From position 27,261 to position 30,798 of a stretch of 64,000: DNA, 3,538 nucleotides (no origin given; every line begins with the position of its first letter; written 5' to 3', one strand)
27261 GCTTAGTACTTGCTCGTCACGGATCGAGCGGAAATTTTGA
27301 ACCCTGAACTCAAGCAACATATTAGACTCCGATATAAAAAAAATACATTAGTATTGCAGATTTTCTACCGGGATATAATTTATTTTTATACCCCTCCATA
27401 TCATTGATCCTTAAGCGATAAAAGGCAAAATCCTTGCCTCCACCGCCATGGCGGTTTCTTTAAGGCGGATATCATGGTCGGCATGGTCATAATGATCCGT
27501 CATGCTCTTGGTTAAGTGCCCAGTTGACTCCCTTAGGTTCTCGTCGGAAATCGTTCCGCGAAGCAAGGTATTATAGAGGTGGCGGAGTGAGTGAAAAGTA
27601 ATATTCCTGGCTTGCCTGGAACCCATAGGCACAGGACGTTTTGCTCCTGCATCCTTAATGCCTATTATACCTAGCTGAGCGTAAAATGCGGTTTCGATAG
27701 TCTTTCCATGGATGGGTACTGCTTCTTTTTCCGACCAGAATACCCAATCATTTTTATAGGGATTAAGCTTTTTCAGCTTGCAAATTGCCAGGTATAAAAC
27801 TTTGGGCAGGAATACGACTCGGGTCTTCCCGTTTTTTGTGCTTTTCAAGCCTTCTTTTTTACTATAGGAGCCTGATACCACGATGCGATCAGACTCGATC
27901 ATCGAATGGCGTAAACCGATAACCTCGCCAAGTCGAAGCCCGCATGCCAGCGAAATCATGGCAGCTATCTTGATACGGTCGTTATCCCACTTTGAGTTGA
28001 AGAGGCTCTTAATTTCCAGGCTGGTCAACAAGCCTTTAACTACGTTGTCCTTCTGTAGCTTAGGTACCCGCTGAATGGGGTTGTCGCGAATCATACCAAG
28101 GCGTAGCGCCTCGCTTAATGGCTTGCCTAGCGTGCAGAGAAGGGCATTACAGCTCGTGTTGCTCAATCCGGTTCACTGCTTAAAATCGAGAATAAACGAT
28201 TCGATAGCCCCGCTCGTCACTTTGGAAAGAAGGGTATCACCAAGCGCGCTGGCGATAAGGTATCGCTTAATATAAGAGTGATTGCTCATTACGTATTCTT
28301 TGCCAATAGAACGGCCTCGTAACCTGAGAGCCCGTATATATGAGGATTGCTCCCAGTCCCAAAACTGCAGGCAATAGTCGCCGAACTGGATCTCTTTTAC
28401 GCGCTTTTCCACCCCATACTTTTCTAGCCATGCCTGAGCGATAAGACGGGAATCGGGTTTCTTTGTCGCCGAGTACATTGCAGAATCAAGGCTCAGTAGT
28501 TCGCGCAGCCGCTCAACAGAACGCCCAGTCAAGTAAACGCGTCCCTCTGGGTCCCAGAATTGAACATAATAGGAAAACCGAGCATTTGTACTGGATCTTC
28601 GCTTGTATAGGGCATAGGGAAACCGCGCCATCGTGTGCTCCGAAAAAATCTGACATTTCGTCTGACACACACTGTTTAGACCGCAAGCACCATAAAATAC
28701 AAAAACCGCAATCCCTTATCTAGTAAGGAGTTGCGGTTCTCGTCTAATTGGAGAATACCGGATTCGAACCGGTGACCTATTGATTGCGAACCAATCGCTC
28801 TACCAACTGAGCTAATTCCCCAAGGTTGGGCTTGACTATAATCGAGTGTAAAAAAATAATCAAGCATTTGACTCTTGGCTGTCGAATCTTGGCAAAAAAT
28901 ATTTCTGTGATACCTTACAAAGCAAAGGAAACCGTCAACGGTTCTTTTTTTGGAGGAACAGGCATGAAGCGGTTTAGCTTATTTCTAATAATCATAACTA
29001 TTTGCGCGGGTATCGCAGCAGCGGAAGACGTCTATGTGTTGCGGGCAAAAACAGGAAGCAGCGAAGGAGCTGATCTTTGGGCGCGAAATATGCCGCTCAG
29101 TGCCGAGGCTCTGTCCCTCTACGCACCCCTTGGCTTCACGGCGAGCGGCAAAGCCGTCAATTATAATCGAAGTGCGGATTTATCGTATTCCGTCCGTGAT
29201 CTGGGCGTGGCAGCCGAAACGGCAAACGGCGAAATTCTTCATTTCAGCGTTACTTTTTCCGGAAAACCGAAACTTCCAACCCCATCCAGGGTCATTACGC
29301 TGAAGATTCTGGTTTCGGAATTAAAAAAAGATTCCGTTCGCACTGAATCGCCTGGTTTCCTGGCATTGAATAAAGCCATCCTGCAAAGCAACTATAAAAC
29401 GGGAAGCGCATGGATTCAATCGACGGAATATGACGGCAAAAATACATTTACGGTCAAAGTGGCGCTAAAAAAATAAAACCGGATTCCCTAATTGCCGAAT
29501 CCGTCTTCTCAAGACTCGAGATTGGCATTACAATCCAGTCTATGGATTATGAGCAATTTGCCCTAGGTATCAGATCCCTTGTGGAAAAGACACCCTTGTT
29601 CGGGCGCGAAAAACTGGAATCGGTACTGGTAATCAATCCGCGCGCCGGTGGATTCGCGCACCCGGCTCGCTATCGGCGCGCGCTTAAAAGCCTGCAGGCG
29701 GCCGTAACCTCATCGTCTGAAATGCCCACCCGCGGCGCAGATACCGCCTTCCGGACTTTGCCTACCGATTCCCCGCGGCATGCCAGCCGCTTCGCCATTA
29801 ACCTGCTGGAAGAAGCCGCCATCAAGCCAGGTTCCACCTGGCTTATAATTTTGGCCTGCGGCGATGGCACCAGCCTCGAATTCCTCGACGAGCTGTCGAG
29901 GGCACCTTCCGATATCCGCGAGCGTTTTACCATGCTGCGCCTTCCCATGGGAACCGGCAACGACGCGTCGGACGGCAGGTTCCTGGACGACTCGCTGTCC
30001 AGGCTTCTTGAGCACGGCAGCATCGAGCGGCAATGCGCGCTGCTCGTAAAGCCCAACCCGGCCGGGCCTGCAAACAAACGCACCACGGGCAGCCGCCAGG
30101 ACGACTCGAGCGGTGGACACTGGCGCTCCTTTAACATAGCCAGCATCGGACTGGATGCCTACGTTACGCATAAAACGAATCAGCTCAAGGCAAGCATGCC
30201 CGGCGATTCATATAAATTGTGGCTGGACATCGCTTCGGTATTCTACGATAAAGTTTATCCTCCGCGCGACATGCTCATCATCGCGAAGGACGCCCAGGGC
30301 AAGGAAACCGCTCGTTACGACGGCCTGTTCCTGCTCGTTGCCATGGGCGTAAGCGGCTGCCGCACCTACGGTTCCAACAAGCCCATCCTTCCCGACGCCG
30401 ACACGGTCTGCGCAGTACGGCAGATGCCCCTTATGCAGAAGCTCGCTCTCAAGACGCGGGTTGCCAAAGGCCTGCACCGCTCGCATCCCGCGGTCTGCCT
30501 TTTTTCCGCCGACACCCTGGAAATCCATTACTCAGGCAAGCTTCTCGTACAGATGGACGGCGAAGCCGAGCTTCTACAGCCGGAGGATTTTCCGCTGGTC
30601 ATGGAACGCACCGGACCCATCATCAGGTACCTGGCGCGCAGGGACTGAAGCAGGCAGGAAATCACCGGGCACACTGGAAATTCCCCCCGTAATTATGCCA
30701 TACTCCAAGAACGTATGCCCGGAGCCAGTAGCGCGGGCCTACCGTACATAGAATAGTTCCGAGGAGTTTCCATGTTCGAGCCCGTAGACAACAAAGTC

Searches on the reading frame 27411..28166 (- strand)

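Call 41: search_protein_families(library=pfam, proteins=[window:27411-28166:-])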
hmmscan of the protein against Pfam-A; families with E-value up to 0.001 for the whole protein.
window:27411-28166:- (251 aa): 1 family
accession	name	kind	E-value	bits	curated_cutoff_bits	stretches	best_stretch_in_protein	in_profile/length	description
PF00589.27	Phage_integrase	-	1.5e-13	51.3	27.1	1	61-230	20-169/172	Phage integrase family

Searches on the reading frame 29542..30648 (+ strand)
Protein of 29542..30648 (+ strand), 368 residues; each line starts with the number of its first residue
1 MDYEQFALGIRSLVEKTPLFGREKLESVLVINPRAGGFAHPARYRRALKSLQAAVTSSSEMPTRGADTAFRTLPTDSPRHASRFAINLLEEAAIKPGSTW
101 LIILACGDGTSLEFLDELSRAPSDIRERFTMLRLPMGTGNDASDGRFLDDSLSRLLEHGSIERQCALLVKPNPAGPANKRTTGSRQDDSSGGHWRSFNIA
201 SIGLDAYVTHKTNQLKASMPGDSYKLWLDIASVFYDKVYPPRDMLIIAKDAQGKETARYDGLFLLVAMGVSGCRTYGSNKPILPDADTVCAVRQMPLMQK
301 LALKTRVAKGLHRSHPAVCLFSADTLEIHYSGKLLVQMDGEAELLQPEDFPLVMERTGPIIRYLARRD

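Call 41: search_protein_families(library=pfam, proteins=[window:29542-30648:+])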
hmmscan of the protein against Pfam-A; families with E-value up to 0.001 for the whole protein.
window:29542-30648:+ (368 aa): 2 families
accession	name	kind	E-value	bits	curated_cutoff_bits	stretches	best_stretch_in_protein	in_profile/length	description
PF19279.4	YegS_C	-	1.9e-06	28.2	27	1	200-347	3-144/158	YegS C-terminal NAD kinase beta sandwich-like domain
PF00781.29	DAGK_cat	-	2.4e-06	27.6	23.6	1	28-143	3-96/125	Diacylglycerol kinase catalytic domain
